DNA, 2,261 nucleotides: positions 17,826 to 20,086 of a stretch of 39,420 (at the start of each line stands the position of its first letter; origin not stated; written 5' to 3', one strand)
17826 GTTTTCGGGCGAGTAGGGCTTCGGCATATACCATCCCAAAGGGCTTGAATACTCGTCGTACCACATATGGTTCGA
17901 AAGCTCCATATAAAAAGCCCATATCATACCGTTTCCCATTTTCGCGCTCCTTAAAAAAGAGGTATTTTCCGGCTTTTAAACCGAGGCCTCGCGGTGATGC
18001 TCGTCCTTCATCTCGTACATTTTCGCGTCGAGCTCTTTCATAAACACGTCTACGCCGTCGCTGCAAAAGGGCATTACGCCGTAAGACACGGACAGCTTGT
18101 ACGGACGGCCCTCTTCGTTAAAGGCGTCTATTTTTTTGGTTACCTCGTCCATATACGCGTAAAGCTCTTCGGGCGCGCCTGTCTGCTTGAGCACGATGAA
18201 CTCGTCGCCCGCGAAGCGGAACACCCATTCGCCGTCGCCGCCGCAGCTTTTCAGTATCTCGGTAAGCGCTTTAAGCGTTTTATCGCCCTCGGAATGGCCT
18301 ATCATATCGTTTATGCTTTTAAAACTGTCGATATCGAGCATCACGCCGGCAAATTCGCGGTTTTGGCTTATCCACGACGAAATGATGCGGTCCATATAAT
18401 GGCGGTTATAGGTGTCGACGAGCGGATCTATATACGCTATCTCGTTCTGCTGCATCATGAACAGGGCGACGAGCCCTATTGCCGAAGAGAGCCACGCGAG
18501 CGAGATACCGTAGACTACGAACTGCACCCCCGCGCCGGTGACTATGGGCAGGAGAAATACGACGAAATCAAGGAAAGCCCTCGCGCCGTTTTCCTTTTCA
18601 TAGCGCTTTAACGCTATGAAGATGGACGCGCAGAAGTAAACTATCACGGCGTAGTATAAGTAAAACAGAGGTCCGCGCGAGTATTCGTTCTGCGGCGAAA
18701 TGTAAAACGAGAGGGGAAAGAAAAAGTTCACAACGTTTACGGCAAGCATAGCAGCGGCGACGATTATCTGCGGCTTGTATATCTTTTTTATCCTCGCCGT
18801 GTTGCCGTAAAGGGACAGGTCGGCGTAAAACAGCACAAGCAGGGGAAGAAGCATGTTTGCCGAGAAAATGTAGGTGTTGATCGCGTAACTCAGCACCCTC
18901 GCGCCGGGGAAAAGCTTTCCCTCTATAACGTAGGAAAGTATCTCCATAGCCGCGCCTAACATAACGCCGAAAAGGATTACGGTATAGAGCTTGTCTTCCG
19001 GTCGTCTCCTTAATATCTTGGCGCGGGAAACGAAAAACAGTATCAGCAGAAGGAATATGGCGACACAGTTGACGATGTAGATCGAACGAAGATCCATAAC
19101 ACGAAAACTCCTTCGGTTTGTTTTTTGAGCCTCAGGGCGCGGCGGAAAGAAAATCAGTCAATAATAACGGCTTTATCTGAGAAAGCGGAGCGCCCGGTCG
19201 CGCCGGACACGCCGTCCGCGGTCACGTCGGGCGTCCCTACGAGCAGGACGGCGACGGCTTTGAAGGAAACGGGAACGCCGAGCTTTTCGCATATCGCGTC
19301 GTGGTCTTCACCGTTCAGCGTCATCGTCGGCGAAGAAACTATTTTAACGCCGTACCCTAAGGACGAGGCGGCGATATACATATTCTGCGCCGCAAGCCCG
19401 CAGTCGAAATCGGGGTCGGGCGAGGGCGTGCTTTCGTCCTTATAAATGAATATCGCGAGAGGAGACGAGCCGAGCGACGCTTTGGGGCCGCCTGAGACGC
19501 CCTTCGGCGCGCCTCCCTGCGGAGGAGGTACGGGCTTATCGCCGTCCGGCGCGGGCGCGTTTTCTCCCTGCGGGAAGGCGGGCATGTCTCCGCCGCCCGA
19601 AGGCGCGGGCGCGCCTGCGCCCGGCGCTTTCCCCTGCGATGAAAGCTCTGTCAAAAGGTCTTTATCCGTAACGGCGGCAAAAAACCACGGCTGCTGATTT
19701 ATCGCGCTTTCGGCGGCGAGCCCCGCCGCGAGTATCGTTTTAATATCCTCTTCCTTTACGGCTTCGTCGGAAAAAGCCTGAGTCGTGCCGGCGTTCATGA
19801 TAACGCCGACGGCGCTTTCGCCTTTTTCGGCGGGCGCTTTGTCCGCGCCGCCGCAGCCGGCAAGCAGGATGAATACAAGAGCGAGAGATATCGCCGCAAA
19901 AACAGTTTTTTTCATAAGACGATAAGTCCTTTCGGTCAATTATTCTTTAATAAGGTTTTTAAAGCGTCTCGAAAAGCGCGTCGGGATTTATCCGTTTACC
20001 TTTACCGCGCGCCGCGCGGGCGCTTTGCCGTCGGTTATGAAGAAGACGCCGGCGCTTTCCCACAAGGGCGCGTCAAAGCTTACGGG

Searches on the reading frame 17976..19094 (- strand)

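Call 101: search_protein_families(library=pfam, proteins=[window:17976-19094:-], max_evalue=0.00001)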
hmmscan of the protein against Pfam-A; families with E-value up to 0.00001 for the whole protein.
window:17976-19094:- (372 aa): 1 family
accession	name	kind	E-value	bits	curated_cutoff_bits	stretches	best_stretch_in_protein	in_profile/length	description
PF00990.26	GGDEF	-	2e-25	89.9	23.8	1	220-366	1-158/161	Diguanylate cyclase, GGDEF domain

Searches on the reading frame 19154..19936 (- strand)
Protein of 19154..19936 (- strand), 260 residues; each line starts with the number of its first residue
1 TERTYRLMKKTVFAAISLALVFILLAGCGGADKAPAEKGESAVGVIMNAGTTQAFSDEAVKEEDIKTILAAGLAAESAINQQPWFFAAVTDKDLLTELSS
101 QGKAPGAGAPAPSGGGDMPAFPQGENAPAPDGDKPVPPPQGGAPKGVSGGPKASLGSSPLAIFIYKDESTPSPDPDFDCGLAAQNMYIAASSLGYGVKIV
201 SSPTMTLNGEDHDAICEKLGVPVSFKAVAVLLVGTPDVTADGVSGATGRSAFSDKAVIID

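Call 101: search_protein_families(library=pfam, proteins=[window:19154-19936:-], max_evalue=0.00001)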
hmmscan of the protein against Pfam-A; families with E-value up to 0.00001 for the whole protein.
window:19154-19936:- (260 aa): 1 family
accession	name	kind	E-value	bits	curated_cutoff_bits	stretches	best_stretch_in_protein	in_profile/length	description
PF00881.29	Nitroreductase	-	1.8e-16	61.2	23.5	1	51-234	6-166/167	Nitroreductase family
